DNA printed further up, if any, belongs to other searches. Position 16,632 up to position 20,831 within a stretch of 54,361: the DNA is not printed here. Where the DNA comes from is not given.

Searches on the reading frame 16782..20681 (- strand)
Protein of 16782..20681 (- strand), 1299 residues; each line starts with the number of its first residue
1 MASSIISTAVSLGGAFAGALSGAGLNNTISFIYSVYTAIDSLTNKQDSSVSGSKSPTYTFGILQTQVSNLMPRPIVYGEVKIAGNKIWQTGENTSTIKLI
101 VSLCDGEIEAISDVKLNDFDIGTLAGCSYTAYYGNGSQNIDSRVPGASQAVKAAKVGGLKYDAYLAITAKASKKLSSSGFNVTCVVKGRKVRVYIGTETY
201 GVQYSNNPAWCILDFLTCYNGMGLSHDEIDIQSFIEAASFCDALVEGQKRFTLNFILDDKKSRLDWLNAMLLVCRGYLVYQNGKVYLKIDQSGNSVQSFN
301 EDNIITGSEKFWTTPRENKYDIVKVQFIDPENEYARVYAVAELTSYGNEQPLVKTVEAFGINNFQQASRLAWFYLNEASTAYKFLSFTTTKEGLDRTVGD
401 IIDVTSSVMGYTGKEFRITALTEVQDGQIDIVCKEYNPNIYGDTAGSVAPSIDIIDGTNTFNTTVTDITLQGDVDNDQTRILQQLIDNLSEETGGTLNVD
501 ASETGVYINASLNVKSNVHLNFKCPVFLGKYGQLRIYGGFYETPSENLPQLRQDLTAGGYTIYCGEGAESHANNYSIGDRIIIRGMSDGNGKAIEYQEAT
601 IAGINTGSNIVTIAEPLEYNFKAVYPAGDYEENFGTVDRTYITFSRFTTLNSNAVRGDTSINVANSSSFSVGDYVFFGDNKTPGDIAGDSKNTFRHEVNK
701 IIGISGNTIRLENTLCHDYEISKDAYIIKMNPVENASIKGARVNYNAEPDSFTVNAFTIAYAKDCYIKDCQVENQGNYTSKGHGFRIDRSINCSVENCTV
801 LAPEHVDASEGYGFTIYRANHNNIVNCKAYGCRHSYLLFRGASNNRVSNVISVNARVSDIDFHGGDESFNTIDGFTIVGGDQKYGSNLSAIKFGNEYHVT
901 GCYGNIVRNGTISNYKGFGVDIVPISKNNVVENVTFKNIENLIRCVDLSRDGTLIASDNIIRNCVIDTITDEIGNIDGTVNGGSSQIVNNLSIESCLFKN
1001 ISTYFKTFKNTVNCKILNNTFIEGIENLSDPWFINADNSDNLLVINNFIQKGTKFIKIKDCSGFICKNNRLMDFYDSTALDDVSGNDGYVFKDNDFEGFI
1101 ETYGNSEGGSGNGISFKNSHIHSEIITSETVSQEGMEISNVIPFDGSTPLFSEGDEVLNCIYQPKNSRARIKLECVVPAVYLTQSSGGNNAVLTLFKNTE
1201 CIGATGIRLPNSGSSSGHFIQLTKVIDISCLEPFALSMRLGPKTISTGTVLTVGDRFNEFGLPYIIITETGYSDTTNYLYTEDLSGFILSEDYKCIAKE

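Call 13: search_protein_families(library=ncbifam, proteins=[window:16782-20681:-], max_evalue=0.00001)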
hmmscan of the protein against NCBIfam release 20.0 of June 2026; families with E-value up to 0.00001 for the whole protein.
window:16782-20681:- (1299 aa): 3 families
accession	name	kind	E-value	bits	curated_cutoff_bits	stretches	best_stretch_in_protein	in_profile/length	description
NF040662.1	attach_TipJ_rel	subfamily_domain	1.8e-28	99.3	140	1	163-421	116-370/477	host specificity factor TipJ family phage tail protein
NF049904.1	lambda_TipJ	exception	8.5e-14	50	1950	1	199-407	263-484/1163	phage attachment tail tip protein J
NF048004.1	GTA_megatron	equivalog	7.9e-09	33.8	800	0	250-441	784-972/1299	baseplate multidomain protein megatron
